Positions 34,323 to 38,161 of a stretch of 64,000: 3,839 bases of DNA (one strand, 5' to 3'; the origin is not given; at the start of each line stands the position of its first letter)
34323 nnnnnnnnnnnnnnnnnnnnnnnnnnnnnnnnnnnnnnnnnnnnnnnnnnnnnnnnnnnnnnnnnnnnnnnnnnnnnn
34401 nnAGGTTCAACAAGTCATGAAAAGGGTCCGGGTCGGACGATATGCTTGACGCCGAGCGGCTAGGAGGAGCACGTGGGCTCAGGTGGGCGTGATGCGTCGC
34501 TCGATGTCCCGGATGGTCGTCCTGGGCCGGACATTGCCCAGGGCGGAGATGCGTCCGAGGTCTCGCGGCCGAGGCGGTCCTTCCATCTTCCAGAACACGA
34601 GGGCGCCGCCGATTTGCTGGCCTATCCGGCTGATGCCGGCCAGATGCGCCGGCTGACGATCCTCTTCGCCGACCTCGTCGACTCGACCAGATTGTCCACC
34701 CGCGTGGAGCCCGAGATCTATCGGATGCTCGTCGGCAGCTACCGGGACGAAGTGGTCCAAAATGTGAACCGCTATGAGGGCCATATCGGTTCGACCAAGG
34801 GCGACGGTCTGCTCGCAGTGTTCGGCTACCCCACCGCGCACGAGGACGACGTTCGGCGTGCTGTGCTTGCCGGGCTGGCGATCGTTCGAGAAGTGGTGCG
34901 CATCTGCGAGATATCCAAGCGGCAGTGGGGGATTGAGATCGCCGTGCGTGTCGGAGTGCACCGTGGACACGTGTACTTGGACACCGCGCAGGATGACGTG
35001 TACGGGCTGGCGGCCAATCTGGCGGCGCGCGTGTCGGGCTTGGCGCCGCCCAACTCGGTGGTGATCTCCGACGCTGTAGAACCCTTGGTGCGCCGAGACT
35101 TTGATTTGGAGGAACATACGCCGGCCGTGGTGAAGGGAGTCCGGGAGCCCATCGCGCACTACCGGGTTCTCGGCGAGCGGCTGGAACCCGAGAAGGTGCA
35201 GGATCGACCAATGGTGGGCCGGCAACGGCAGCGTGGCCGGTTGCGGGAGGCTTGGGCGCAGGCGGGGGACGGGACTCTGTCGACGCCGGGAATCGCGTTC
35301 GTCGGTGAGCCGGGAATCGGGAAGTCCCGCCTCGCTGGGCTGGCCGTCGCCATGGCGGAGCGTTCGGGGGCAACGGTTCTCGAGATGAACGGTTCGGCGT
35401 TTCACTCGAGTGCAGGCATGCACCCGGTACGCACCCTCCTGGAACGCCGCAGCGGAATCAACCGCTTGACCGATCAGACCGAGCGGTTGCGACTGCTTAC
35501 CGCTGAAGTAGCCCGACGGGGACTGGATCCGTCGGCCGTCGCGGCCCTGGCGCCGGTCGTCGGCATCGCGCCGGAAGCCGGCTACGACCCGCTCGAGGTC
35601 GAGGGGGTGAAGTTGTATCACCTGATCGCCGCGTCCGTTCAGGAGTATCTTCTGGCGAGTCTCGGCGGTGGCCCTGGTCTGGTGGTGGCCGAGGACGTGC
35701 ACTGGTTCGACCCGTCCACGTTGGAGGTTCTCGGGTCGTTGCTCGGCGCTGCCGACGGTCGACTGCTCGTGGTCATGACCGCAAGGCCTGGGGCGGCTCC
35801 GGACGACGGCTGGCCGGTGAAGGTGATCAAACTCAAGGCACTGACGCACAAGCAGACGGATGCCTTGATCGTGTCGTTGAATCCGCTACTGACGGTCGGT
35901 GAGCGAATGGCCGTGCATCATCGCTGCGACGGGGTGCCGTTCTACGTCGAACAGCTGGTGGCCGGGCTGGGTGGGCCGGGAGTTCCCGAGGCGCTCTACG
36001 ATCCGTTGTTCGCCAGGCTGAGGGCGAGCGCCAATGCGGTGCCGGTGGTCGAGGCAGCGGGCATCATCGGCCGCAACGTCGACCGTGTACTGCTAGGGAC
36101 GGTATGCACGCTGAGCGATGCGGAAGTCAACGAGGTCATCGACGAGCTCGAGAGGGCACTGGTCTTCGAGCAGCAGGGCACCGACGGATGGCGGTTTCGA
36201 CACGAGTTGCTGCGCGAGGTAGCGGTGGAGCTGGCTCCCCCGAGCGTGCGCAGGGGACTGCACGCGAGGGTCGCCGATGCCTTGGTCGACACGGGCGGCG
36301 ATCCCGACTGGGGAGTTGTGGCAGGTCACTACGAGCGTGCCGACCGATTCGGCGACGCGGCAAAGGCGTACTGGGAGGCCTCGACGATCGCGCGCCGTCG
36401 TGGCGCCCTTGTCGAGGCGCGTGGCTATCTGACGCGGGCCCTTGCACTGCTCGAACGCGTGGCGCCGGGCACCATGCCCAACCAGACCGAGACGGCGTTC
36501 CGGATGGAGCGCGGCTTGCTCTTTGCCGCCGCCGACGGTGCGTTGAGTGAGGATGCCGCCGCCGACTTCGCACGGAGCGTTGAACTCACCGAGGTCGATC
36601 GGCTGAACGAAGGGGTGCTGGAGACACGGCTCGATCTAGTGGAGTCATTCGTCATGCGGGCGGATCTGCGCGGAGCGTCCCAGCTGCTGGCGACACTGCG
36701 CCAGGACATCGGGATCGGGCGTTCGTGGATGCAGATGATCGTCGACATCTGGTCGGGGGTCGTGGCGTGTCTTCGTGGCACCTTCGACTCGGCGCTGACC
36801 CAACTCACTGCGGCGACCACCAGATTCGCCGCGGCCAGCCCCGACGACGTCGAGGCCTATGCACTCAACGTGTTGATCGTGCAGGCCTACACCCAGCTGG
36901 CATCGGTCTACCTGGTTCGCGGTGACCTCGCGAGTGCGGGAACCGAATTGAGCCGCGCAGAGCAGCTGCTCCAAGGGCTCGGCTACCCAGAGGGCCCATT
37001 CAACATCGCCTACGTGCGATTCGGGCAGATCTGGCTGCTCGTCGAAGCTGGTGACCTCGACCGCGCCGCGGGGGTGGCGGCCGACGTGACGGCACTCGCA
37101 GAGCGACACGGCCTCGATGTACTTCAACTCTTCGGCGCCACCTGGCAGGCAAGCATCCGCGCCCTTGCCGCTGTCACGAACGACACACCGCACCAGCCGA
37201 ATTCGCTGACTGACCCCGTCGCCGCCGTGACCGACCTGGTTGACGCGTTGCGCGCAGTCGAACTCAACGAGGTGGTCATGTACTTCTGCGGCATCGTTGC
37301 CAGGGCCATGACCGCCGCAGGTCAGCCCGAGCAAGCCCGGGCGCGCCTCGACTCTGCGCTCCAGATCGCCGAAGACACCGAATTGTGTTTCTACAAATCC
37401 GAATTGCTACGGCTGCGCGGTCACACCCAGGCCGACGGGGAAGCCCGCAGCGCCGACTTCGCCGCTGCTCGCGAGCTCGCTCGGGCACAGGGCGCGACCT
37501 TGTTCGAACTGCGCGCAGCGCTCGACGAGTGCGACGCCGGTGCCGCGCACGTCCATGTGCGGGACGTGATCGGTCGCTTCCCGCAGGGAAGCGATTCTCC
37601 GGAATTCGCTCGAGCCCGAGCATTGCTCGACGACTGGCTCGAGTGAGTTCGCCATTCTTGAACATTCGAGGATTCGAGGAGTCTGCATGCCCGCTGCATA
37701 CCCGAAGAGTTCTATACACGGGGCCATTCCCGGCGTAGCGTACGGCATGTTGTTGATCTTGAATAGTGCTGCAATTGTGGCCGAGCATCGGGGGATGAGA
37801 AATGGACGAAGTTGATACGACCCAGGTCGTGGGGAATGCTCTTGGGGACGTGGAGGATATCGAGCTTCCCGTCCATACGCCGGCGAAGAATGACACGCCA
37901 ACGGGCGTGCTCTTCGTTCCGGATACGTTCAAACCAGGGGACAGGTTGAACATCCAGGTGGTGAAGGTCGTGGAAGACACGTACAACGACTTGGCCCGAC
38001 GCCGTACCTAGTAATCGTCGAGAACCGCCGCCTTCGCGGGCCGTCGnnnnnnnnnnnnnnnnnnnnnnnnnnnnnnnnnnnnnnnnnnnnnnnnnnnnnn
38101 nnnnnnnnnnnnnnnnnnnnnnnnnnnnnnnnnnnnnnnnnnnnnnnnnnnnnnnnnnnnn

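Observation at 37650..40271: Lower-GC cassette of small ORF(s), a signal-less family-5 SBP homologue and an RRE-like/ThiF enzyme: possible peptide-modification (RiPP-like) module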

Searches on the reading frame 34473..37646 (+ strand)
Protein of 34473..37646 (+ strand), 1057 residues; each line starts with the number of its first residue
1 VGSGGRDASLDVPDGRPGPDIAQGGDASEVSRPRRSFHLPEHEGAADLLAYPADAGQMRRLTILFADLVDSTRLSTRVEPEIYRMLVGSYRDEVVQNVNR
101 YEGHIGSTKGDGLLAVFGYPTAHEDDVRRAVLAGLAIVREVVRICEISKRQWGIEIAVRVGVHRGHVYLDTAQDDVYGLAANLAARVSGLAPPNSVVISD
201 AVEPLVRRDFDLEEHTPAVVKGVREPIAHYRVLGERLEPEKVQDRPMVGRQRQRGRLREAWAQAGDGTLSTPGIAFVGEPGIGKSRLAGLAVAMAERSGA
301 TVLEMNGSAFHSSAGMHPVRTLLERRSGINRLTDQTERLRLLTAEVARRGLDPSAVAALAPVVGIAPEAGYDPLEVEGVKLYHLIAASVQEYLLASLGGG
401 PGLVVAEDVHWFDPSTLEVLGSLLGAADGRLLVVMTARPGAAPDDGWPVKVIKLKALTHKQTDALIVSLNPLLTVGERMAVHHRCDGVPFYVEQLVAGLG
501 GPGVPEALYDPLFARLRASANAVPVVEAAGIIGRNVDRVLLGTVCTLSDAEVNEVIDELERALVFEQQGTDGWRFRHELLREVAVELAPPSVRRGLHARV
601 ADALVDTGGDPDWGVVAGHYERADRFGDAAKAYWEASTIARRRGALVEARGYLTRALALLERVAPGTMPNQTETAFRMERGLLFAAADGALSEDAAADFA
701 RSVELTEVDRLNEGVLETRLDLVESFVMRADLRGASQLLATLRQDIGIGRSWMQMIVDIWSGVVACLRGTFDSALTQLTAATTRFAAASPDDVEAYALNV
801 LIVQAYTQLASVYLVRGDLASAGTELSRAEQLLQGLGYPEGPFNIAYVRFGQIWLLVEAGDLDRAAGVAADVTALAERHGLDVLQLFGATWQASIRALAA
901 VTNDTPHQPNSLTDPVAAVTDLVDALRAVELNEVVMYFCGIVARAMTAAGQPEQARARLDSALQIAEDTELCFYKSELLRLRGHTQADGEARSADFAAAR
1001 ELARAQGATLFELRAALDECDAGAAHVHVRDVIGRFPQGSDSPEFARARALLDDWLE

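Call 8: search_protein_families(library=pfam, proteins=[window:34473-37646:+], max_evalue=0.01)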
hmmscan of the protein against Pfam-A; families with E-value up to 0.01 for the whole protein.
window:34473-37646:+ (1057 aa): 3 families
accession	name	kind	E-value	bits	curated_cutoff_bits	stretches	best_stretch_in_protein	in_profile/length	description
PF00211.25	Guanylate_cyc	-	6.1e-15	55.7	21.9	1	57-230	5-179/183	Adenylate and Guanylate cyclase catalytic domain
PF13191.12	AAA_16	-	5.5e-13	50.2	32.6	1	247-434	2-167/167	AAA ATPase domain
PF17874.7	TPR_MalT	-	1.2e-06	28.5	45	1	799-970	157-314/336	MalT-like TPR region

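Call 9: search_protein_families(library=ncbifam, proteins=[window:34473-37646:+], max_evalue=0.01)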
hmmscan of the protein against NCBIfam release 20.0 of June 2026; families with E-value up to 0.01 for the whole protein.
window:34473-37646:+ (1057 aa): 3 families
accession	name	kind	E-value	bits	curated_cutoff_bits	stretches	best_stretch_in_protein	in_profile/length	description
TIGR03903.1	TOMM_kin_cyc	equivalog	2.6e-73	247.5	705.75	1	56-1016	283-1261/1267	TOMM system kinase/cyclase fusion protein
NF058673.1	LipAdnlyCyLipJMY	equivalog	6.1e-15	54.9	800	1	62-206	297-422/449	bifunctional lipase/adenylate cyclase LipJ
TIGR02521.1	type_IV_pilW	equivalog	0.0025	17.4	154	0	802-829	30-57/234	type IV pilus biogenesis/stability protein PilW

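Call 91: search_protein_families(library=padloc, proteins=[window:34473-37646:+], max_evalue=0.001)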
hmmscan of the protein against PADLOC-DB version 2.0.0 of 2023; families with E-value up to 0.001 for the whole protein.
window:34473-37646:+ (1057 aa): 8 families
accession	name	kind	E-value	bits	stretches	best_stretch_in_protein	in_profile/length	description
PDLC02367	PycC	-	4e-14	50.6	1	54-202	38-188/226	-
PDLC00734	PycC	-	1.5e-08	32.1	1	57-168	186-295/374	Pycsar cyclase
PDLC00766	PycC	-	1.8e-08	32.1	1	52-204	36-193/232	Pycsar cyclase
PDLC02369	PycC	-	3.4e-07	28.1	1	59-208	45-193/248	-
PDLC02370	PycC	-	7.3e-06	23.6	1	64-165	85-188/340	-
PDLC00763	PycC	-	0.00021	18.7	1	61-199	54-200/268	Pycsar cyclase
PDLC00764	PycC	-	0.00061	16.8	1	60-165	94-203/449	Pycsar cyclase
PDLC00767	PycC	-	0.00099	16.5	0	64-165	96-199/337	Pycsar cyclase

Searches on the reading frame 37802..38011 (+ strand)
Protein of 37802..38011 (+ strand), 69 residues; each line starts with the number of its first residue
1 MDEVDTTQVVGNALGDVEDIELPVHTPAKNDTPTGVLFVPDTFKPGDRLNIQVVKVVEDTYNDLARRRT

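Call 8: search_protein_families(library=pfam, proteins=[window:37802-38011:+], max_evalue=0.01)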
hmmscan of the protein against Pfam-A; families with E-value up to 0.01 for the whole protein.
window:37802-38011:+ (69 aa): 0 families

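Call 9: search_protein_families(library=ncbifam, proteins=[window:37802-38011:+], max_evalue=0.01)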
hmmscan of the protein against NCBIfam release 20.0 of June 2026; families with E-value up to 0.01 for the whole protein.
window:37802-38011:+ (69 aa): 0 families

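Call 19: find_homologous_proteins(query=window:37802-38011:+, max_evalue=0.01)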
Query window:37802-38011:+ (69 aa): 1 proteins with E <= 0.01 among 1 candidates.
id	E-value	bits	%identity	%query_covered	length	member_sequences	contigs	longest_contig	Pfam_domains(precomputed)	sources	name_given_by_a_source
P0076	5.0e-38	145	100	100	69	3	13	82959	-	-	-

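Call 71: search_protein_representatives(protein=window:37802-38011:+)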
Query: 69 residues. Proteins with E-value up to 0.001 (for the whole library): 2; up to 1e-10: 1; up to 1e-30: 1. The best 2 are listed.
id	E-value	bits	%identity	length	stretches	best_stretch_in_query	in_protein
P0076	1.6e-38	145.1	100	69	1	1-69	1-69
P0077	1.4e-05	41.1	41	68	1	3-69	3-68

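Call 90: find_encoding_contigs(protein=P0076, flank=3000, max_places=8)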
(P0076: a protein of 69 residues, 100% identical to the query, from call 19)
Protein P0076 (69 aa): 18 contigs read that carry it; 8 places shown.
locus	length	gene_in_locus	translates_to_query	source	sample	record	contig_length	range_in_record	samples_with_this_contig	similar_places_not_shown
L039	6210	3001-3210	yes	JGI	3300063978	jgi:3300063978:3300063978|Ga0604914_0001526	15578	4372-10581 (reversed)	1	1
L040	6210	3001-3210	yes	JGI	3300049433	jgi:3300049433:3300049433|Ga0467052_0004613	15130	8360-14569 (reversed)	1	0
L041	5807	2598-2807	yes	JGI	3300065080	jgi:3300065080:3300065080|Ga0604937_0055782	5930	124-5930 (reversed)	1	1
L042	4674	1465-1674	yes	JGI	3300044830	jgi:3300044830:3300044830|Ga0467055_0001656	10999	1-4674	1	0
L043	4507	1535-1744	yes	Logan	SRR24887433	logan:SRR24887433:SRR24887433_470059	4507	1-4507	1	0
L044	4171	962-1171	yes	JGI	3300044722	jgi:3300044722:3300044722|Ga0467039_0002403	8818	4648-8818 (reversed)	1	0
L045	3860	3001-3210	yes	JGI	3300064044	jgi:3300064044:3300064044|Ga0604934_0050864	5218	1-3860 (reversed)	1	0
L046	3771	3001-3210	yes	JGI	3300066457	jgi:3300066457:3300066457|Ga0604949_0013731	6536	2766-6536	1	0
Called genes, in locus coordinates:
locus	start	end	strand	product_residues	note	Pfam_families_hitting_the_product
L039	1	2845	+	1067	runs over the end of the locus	PF00211:Guanylate_cyc, PF13191:AAA_16, PF17874:TPR_MalT (weak)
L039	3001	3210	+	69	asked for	-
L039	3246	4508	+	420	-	PF00496:SBP_bac_5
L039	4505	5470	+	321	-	PF00899:ThiF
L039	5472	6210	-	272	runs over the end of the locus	-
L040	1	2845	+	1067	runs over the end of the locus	PF00211:Guanylate_cyc, PF13191:AAA_16, PF17874:TPR_MalT (weak)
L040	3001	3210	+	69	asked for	-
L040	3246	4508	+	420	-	PF00496:SBP_bac_5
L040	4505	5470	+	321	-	PF00899:ThiF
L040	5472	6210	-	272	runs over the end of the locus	-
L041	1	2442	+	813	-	?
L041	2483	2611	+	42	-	-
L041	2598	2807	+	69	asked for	-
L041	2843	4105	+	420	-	PF00496:SBP_bac_5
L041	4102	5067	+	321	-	PF00899:ThiF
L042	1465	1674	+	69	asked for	-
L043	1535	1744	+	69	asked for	-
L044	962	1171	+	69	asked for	-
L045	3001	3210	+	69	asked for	-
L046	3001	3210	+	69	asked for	-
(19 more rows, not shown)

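Call 91: search_protein_families(library=padloc, proteins=[window:37802-38011:+], max_evalue=0.001)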
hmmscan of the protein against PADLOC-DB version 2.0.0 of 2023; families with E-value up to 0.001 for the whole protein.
window:37802-38011:+ (69 aa): 0 families

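Call 94: find_encoding_contigs(protein=P0077, flank=6000, max_places=3)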
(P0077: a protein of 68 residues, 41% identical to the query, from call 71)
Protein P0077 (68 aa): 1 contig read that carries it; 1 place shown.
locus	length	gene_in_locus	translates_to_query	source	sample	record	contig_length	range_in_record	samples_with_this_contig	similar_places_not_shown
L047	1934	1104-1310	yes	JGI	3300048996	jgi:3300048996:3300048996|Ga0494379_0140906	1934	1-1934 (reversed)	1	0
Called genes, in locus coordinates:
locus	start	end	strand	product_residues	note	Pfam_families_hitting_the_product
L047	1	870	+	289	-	?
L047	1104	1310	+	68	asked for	-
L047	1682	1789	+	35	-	-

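Call 99: search_protein_families(library=pfam, alignment_id=A4, max_evalue=10)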
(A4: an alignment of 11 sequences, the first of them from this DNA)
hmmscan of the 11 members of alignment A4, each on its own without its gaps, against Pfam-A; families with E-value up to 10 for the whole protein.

A. member 1, seq(69 aa): 0 families

B. families by the number of members that match (of 11 scanned): 0 families
